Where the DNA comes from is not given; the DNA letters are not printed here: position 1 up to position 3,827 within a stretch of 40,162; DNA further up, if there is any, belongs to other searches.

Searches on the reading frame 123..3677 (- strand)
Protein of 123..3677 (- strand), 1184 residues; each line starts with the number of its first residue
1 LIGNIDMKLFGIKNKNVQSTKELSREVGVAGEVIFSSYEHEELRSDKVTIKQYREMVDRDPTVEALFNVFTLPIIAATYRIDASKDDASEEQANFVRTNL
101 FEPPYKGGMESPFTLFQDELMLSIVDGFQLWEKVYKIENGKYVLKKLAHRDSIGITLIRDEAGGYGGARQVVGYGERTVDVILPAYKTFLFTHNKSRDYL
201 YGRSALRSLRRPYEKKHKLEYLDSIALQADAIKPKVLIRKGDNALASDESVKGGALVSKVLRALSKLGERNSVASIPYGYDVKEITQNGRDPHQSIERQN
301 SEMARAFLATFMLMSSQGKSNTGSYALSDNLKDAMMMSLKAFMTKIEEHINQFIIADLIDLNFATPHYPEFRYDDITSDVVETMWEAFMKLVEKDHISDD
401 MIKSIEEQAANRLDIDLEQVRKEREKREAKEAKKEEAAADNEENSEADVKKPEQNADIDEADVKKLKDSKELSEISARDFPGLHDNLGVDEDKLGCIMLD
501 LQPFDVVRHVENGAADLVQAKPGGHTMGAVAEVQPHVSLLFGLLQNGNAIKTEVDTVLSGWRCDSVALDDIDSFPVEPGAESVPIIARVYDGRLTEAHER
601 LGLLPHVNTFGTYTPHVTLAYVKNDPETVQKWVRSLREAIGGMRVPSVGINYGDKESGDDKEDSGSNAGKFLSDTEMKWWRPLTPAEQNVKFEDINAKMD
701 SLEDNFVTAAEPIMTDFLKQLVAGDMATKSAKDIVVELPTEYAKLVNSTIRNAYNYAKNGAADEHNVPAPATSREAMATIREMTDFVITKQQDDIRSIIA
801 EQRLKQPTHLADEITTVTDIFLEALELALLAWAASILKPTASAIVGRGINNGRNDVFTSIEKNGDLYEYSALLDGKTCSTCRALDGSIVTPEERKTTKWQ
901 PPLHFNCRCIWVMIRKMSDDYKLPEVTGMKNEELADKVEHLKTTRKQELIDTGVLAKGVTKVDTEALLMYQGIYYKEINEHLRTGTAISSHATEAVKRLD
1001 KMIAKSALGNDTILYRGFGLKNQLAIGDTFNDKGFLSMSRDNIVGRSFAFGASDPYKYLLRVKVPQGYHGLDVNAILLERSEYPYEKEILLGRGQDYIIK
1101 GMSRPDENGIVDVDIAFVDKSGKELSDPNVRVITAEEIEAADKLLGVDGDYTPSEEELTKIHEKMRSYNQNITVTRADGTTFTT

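Call 3: search_protein_families(library=pfam, proteins=[window:123-3677:-], max_evalue=1)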
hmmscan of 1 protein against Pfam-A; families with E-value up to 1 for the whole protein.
window:123-3677:- (1184 aa): 6 families
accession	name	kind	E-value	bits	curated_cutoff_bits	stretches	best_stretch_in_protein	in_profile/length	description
PF06074.18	Portal_Mu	-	2e-30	106.7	23.9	1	52-394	3-321/336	Portal protein of Mu bacteriophage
PF03496.20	ADPrib_exo_Tox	-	1.1e-17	64.4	23.4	1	956-1105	13-179/196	ADP-ribosyltransferase exoenzyme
PF04233.19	Phage_Mu_F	-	1.8e-09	38.8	29.6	1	847-910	46-110/112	Phage Mu protein F like protein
PF13563.12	2_5_RNA_ligase2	-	3.1e-05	24.5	27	1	528-630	19-123/152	2'-5' RNA ligase superfamily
PF02834.22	LigT_PEase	-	0.061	14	23.3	1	609-642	29-63/87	LigT like Phosphoesterase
PF05997.17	Nop52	-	0.72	9.8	27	0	343-448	153-247/259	Nucleolar protein,Nop52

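Call 4: search_protein_families(library=phrogs, proteins=[window:123-3677:-], max_evalue=0.01)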
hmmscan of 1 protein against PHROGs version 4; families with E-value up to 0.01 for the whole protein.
window:123-3677:- (1184 aa): 14 families
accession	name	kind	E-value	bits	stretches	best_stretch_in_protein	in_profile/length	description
phrog_113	-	head and packaging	3.7e-43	148.9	1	41-468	59-473/1272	portal protein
phrog_595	-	head and packaging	9.3e-19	69.1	1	861-1102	244-498/513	head maturation protease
phrog_241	-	head and packaging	3.7e-12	47.1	1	865-919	226-278/679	head morphogenesis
phrog_115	-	head and packaging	3.1e-11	44.1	1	859-936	261-349/665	minor head protein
phrog_6577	-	unknown function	8.7e-10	38.5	1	850-933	165-251/1066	-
phrog_2841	-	head and packaging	1.5e-08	35.1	1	866-923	258-315/525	minor head protein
phrog_4728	-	head and packaging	1.6e-06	28.2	1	861-947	249-334/591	head morphogenesis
phrog_3517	-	head and packaging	5.5e-06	26.9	1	850-927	248-341/371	head morphogenesis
phrog_24918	-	head and packaging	9.7e-06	26.2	1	761-916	86-243/250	head morphogenesis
phrog_755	-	DNA, RNA and nucleotide metabolism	3.8e-05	24.3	1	585-651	83-151/156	RNA ligase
phrog_28652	-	unknown function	6.9e-05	22.8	1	868-919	252-306/497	-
phrog_3895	-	moron, auxiliary metabolic gene and host takeover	0.00012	22.9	1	1025-1114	245-331/340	ADP-ribosyltransferase exoenzyme toxin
phrog_19194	-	unknown function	0.00079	19.3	1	859-920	142-206/438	-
phrog_832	-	DNA, RNA and nucleotide metabolism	0.0055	15.3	1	961-1066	1256-1367/1480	RNA polymerase ADP-ribosylase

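Call 5: search_solved_structures(query=window:123-3677:-, max_evalue=1, show_alignments=3)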
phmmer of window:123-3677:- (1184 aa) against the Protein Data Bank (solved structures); distinct sequences matched with E-value up to 1: 9.
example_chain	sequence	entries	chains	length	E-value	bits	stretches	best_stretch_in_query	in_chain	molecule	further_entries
9c39_A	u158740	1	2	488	8.5e-10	40.6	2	168-395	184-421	Portal protein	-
9mt4_B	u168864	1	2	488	3.1e-08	35.4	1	126-393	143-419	Portal protein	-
11bp_A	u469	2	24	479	2.1e-05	26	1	55-380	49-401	Portal protein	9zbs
9vej_H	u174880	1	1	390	0.0023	19.3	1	956-1101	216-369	Vip2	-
9veg_H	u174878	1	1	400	0.0025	19.2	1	956-1101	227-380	Vip2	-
4fk7_A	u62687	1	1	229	0.025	15.8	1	1027-1097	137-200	Putative ADP-ribosyltransferase Certhrax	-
6gnn_C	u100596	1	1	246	0.11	13.8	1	962-1109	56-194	Exoenzyme T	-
6gn0_E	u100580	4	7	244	0.19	12.9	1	963-1094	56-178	Exoenzyme S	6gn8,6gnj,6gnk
21vl_H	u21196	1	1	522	0.5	11.5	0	299-393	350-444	Phi92_gp120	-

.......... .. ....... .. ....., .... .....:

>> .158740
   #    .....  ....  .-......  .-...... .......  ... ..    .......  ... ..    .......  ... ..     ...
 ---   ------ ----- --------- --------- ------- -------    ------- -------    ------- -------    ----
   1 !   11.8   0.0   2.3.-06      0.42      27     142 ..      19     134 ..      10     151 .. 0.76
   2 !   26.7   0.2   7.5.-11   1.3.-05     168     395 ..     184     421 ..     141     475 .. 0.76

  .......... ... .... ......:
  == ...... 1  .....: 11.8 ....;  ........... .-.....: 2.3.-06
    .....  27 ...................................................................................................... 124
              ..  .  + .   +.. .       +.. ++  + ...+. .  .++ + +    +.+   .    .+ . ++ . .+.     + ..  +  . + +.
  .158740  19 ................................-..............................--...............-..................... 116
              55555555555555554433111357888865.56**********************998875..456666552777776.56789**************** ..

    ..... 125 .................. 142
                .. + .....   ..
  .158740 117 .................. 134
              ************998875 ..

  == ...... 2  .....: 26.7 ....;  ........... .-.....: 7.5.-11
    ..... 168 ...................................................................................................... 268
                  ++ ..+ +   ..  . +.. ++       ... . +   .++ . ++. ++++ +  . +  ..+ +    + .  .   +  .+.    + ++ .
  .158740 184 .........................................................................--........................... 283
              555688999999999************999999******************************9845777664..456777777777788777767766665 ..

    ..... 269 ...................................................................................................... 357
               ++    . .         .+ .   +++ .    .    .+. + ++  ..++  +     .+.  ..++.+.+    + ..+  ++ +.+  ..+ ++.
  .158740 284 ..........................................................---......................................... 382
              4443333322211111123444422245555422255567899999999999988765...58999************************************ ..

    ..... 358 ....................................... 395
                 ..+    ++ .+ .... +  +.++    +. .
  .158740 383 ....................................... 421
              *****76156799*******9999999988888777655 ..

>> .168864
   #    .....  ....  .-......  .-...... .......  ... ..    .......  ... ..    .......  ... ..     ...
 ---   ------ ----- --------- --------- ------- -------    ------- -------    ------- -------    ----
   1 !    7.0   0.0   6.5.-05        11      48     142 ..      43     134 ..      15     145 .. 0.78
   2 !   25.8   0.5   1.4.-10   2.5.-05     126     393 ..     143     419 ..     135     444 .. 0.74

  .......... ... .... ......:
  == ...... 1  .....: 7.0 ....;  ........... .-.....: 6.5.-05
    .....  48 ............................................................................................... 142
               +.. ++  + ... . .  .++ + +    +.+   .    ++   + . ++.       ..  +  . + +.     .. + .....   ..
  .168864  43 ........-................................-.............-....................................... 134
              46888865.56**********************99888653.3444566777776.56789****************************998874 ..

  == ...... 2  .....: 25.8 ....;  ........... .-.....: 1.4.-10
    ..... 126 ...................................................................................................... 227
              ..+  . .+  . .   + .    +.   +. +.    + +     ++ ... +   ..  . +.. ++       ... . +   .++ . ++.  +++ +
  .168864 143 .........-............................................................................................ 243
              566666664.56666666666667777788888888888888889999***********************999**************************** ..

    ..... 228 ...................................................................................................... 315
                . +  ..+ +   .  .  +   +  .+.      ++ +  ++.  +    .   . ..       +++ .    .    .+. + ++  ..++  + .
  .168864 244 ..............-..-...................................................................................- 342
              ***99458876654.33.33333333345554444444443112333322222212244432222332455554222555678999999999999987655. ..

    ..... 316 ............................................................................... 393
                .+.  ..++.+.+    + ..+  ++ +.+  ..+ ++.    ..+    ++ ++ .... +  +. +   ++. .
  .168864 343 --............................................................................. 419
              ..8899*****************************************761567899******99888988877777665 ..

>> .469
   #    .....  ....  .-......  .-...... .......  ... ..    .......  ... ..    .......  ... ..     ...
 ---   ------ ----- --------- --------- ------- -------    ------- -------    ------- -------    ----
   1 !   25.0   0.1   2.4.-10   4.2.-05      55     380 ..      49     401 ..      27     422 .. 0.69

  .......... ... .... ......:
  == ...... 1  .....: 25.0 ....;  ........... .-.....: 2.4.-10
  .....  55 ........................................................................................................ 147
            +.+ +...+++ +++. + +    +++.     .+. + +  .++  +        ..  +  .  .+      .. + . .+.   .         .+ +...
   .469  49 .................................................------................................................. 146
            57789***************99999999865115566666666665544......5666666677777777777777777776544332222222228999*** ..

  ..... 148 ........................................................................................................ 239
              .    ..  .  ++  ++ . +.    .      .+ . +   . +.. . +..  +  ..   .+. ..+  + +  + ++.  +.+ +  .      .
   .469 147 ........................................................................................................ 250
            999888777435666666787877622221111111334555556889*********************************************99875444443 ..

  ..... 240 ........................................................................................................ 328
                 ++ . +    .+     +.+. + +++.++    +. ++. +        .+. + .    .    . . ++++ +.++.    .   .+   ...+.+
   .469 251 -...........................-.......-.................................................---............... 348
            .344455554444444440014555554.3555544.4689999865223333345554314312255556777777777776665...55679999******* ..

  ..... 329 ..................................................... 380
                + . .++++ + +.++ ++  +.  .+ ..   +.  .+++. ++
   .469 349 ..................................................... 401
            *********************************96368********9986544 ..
